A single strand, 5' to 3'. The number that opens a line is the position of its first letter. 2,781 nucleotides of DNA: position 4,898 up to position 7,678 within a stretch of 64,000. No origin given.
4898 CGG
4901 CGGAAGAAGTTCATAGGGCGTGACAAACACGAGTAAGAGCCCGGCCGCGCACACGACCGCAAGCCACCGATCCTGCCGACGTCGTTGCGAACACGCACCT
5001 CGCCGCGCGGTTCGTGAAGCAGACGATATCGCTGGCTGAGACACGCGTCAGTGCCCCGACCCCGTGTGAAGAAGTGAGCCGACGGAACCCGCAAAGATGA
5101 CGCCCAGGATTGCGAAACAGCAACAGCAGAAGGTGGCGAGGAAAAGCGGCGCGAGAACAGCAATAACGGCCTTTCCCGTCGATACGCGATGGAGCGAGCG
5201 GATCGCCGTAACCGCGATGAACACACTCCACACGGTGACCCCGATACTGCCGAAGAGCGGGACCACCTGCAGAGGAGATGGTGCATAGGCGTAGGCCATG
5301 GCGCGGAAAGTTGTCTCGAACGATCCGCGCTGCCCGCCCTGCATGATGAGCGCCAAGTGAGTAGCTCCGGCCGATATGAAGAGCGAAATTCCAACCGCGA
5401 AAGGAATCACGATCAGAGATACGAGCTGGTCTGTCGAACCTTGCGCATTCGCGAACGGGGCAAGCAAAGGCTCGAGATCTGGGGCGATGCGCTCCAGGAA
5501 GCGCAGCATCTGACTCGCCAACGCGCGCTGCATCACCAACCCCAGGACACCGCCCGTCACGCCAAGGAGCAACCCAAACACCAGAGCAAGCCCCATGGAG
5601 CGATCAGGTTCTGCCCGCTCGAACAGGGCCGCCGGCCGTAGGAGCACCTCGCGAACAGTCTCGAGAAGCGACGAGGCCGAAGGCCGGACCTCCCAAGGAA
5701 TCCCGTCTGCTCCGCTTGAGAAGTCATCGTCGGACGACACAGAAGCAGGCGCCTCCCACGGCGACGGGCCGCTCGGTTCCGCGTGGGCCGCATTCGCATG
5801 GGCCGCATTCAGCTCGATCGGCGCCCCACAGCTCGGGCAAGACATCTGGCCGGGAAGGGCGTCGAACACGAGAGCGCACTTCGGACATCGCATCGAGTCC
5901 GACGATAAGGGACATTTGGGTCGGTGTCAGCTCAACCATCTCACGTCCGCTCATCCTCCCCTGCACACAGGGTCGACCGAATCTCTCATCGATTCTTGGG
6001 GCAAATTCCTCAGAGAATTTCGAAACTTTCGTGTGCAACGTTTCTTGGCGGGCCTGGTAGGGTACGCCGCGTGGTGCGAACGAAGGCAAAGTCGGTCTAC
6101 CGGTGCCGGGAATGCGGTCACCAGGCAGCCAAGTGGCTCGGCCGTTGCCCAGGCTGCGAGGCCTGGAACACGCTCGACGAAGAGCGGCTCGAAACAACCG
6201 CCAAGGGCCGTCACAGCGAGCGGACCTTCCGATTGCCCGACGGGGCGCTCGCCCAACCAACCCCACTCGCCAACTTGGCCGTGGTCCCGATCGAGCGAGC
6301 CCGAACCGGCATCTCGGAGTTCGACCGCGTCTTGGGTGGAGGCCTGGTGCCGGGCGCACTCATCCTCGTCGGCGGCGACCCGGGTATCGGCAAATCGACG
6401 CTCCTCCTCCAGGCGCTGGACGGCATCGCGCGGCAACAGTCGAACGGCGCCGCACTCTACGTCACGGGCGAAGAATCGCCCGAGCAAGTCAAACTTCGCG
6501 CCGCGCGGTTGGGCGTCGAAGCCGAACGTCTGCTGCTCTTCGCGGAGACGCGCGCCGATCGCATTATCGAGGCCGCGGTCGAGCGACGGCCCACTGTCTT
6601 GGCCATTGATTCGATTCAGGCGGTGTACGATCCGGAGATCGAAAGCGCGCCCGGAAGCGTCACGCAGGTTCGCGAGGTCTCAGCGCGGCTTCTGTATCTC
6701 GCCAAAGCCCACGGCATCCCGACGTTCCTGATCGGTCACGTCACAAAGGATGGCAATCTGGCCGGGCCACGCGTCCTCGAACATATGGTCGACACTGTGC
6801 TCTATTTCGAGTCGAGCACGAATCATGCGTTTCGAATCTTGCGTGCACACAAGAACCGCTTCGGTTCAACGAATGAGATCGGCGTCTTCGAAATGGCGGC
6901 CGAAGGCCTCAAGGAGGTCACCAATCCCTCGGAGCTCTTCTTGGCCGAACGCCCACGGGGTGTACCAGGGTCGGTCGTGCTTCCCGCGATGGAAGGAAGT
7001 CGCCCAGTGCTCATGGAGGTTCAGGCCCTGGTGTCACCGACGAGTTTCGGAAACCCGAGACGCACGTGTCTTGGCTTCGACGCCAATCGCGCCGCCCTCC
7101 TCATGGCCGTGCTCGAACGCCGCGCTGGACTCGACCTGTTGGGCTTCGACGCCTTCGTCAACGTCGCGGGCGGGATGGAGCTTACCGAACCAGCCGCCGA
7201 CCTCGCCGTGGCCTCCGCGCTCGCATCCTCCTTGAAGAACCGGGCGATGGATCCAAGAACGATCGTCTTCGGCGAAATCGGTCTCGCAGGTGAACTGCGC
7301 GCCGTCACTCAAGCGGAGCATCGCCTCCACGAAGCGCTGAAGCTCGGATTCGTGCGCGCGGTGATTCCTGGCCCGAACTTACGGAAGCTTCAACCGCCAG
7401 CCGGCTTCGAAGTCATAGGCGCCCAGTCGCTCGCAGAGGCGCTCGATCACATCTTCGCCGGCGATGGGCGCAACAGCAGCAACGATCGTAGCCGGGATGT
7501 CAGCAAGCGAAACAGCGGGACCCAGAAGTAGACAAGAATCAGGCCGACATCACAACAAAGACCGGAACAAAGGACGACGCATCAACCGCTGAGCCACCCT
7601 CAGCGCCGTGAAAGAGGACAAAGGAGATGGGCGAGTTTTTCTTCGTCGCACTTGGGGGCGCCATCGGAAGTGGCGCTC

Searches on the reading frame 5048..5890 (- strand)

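Call 17: search_protein_families(library=pfam, proteins=[window:5048-5890:-], max_evalue=0.01)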
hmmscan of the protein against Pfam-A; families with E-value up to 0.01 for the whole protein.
window:5048-5890:- (280 aa): 1 family
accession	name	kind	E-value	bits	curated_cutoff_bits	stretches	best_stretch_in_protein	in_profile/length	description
PF04893.22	Yip1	-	1.5e-14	54.7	28.6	1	81-255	2-169/173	Yip1 domain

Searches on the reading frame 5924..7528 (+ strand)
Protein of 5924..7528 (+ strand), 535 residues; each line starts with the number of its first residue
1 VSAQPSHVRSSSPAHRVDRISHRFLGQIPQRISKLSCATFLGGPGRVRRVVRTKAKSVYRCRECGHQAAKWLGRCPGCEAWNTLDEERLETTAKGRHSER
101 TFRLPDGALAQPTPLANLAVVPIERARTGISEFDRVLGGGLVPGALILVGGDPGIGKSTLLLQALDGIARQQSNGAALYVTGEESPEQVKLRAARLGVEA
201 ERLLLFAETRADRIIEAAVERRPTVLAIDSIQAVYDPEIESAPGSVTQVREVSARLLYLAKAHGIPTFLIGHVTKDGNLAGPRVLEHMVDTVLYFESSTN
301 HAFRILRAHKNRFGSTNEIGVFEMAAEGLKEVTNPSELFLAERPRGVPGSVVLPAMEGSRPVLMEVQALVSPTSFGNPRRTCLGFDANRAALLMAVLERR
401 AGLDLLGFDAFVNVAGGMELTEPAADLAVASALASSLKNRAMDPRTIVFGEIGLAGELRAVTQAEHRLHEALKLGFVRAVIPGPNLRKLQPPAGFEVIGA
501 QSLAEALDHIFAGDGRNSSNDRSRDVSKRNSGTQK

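Call 17: search_protein_families(library=pfam, proteins=[window:5924-7528:+], max_evalue=0.01)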
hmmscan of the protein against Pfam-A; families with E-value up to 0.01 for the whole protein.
window:5924-7528:+ (535 aa): 11 families
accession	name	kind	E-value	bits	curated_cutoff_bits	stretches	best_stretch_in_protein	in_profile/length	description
PF13481.12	AAA_25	-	4.4e-18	66.1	27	1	117-277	6-194/195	AAA domain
PF06745.19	ATPase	-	3.4e-16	59.8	26.6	1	127-203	2-77/231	KaiC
PF18073.7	Zn_ribbon_LapB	-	5.8e-13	48.7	25.7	1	59-86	1-28/28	Rubredoxin metal binding domain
PF03796.21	DnaB_C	-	3.2e-06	27.2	27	1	127-193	3-67/255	DnaB-like helicase C terminal domain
PF13541.12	ChlI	-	1e-05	25.9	27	1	423-484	59-120/121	Subunit ChlI of Mg-chelatase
PF13401.12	AAA_22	-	2.3e-05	25.2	27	1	146-272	7-123/130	AAA domain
PF13191.12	AAA_16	-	8.7e-05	23.5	32.6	1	135-232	18-142/167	AAA ATPase domain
PF07088.17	GvpD_P-loop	-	0.00056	20.3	24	0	143-182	9-45/189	GvpD gas vesicle protein, P-loop domain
PF00154.27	RecA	-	0.00088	19.2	27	1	120-234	27-142/262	recA bacterial DNA recombination protein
PF25199.1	nSTAND_NTPase5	-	0.0025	18.1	34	1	146-216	43-110/145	Novel STAND NTPase 5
PF05362.19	Lon_C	-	0.0034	17.4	21.1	1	422-490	109-177/205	Lon protease (S16) C-terminal proteolytic domain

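Call 60: find_homologous_proteins(query=window:6050-7528:+, max_evalue=1e-60)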
Query window:6050-7528:+ (493 aa): 8000 proteins with E <= 1e-60 among 8000 candidates; the best 120 are listed.
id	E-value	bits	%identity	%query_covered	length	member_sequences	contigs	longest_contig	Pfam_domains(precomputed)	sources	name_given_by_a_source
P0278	9.9e-288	973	94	95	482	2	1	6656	PF18073.8,PF06745.20,PF03796.22,PF13481.13,PF13541.13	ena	-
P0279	3.8e-215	733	73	94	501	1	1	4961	PF18073.8,PF06745.20,PF03796.22,PF23442.2,PF13481.13,PF13541.13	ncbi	-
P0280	4.9e-213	726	72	93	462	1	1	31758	PF18073.8,PF06745.20,PF03796.22,PF23442.2,PF13481.13,PF13541.13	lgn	-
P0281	7.0e-211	719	71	93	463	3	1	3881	PF18073.8,PF06745.20,PF03796.22,PF23442.2,PF13481.13,PF13191.13,PF13541.13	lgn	-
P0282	1.7e-210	718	72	93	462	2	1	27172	PF18073.8,PF06745.20,PF03796.22,PF23442.2,PF13481.13,PF13191.13,PF13541.13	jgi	jgi:DNA repair protein RadA/Sms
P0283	1.9e-207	708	72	93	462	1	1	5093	PF18073.8,PF06745.20,PF03796.22,PF23442.2,PF13481.13,PF13191.13,PF13541.13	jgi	jgi:DNA repair protein RadA/Sms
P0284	2.0e-207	708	71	93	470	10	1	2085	PF18073.8,PF06745.20,PF03796.22,PF23442.2,PF13481.13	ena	-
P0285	2.0e-207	708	72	93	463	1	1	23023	PF18073.8,PF06745.20,PF03796.22,PF23442.2,PF13481.13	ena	-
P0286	1.1e-206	705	71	93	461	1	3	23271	PF18073.8,PF06745.20,PF03796.22,PF23442.2,PF13481.13,PF13541.13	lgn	-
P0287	2.2e-205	701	71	93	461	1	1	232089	PF18073.8,PF06745.20,PF03796.22,PF23442.2,PF13481.13,PF13541.13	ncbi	-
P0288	6.0e-202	690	70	93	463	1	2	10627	PF18073.8,PF06745.20,PF03796.22,PF23442.2,PF13481.13,PF13191.13,PF13541.13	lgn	-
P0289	1.5e-201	689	69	93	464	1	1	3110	PF18073.8,PF06745.20,PF03796.22,PF23442.2,PF13481.13,PF13191.13,PF13541.13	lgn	-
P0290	3.1e-201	687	73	88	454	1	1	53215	PF06745.20,PF03796.22,PF23442.2,PF05362.20,PF13481.13,PF13541.13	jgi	jgi:DNA repair protein RadA/Sms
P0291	1.2e-199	682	69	92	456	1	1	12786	PF18073.8,PF06745.20,PF03796.22,PF23442.2,PF13481.13,PF13191.13,PF13541.13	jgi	jgi:DNA repair protein RadA/Sms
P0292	1.2e-199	682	70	93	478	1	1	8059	PF18073.8,PF06745.20,PF03796.22,PF23442.2,PF00154.28,PF13481.13,PF13541.13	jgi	jgi:DNA repair protein RadA/Sms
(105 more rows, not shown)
